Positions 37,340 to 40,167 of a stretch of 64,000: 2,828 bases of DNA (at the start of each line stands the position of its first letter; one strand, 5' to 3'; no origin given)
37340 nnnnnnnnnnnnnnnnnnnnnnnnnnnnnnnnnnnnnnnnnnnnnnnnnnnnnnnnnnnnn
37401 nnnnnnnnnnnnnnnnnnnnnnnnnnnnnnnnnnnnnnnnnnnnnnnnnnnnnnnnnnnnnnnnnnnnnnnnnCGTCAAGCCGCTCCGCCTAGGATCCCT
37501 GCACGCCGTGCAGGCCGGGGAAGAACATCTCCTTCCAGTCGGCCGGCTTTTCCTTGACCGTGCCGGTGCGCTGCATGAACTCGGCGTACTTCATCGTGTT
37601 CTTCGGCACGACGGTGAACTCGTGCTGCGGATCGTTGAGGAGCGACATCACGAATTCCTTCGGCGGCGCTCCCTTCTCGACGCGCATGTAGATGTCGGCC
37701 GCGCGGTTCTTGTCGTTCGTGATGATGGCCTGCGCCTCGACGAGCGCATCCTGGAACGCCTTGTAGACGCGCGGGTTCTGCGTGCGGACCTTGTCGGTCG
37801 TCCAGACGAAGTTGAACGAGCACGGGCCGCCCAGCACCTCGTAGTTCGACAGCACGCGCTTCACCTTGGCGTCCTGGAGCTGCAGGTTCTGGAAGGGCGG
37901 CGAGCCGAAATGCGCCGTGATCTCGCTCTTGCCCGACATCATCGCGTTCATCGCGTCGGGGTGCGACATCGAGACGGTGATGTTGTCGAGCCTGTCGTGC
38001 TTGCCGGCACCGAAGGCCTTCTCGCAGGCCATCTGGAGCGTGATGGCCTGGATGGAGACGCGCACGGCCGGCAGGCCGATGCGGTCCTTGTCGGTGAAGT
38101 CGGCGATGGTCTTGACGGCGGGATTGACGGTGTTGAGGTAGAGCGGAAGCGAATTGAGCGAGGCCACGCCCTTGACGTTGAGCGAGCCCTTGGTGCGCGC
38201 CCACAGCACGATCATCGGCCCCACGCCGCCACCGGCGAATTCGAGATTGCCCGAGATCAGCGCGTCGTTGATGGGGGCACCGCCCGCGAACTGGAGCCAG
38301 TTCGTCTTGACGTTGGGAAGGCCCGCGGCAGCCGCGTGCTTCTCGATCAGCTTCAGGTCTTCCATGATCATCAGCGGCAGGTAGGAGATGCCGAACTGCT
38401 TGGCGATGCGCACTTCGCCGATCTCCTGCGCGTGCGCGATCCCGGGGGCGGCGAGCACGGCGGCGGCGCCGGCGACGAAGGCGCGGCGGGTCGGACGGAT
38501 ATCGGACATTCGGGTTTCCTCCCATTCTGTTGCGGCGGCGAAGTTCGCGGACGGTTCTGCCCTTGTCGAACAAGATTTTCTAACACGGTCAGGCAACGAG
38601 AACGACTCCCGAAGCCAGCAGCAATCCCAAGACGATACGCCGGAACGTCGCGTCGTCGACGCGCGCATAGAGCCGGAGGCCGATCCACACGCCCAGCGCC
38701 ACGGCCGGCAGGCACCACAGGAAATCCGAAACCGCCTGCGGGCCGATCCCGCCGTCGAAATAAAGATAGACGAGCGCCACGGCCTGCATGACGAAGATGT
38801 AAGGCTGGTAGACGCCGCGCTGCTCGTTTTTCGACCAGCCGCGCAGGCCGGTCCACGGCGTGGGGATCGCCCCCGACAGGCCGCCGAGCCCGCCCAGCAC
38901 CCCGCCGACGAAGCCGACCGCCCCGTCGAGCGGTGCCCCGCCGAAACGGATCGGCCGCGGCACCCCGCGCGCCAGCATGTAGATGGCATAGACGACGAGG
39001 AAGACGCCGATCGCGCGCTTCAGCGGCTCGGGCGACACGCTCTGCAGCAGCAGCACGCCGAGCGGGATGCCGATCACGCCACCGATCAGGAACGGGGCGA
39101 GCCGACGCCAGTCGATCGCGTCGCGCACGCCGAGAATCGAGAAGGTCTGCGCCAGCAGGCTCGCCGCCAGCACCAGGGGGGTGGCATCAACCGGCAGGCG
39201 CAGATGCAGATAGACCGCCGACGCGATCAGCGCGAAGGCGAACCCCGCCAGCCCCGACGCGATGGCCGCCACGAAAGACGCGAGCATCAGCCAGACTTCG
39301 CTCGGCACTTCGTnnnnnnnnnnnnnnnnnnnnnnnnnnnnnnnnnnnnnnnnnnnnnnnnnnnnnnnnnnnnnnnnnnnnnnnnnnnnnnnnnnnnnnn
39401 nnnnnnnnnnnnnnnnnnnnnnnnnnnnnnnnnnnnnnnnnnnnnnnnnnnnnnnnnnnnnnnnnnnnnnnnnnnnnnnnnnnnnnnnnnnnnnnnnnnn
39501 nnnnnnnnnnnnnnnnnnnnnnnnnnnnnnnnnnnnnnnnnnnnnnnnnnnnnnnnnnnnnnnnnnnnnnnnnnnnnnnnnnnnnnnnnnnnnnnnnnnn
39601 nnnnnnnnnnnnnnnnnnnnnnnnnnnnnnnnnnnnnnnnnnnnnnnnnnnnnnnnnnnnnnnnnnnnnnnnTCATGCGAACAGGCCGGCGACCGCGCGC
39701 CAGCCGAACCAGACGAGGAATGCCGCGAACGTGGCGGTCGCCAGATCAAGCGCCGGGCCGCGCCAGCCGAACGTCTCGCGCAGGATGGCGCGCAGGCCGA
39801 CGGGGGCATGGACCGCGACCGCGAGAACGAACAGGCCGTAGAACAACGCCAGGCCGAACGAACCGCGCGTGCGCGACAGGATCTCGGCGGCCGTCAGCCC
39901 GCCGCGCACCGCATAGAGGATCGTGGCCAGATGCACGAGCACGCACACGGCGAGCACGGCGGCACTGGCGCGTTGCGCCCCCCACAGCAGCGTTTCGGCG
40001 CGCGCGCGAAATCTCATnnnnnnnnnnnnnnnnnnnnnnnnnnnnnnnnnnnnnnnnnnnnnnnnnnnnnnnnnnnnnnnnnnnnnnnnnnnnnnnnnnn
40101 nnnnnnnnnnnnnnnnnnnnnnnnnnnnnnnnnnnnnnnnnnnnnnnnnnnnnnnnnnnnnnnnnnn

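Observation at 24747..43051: Nineteen-gene translationally coupled minus-strand operon under a divergent GntR: candidate undescribed catabolic system for a sulfonated C3/C4 organic acid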

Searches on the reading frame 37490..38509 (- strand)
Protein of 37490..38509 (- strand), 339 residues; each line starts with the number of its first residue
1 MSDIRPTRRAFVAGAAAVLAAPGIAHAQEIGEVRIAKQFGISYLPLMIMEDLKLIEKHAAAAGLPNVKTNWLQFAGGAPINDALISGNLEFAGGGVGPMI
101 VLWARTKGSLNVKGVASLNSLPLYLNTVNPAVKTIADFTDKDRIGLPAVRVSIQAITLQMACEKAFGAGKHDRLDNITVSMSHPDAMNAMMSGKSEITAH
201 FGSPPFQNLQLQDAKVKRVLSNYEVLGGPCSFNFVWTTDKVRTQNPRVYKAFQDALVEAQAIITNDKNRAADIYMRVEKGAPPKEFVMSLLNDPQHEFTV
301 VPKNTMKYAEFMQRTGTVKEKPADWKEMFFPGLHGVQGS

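Call 5: search_protein_families(library=pfam, proteins=[window:37490-38509:-], max_evalue=0.01)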
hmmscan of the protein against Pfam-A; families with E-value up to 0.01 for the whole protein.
window:37490-38509:- (339 aa): 1 family
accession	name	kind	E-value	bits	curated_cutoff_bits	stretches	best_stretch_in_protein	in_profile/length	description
PF13379.11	NMT1_2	-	4.8e-05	23.7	24.7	1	33-270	8-245/252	NMT1-like family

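Call 7: search_protein_families(library=ncbifam, proteins=[window:37490-38509:-], max_evalue=0.001)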
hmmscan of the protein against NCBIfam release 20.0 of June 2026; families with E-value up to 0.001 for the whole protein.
window:37490-38509:- (339 aa): 1 family
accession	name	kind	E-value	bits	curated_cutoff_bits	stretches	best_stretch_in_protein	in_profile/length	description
TIGR01728.1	SsuA_fam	subfamily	2.6e-16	59.7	163.5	1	33-329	1-284/290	aliphatic sulfonate ABC transporter substrate-binding protein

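Call 81: search_solved_structures(query=window:37490-38509:-, max_evalue=0.01)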
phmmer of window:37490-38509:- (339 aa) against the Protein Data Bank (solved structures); distinct sequences matched with E-value up to 0.01: 1.
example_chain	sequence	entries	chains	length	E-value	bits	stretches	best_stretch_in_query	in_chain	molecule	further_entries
3e4r_A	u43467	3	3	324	0.0016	20.9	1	28-294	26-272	Nitrate transport protein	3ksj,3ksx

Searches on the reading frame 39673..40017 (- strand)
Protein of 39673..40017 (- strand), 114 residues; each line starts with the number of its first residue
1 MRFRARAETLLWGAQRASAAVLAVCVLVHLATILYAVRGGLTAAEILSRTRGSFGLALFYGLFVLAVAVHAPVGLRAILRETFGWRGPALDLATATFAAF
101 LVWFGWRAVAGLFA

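Call 5: search_protein_families(library=pfam, proteins=[window:39673-40017:-], max_evalue=0.01)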
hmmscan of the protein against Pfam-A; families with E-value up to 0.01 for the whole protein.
window:39673-40017:- (114 aa): 1 family
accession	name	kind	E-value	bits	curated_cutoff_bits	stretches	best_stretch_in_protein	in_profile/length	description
PF01127.27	Sdh_cyt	-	1e-07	32.5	25.8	1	3-99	14-115/122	Succinate dehydrogenase/Fumarate reductase transmembrane subunit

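Call 7: search_protein_families(library=ncbifam, proteins=[window:39673-40017:-], max_evalue=0.001)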
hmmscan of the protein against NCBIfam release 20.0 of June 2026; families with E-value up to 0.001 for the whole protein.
window:39673-40017:- (114 aa): 1 family
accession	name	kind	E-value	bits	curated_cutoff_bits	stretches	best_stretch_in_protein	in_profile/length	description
TIGR02968.1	succ_dehyd_anc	equivalog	2.2e-06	27.8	41.8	1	12-80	8-73/105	succinate dehydrogenase, hydrophobic membrane anchor protein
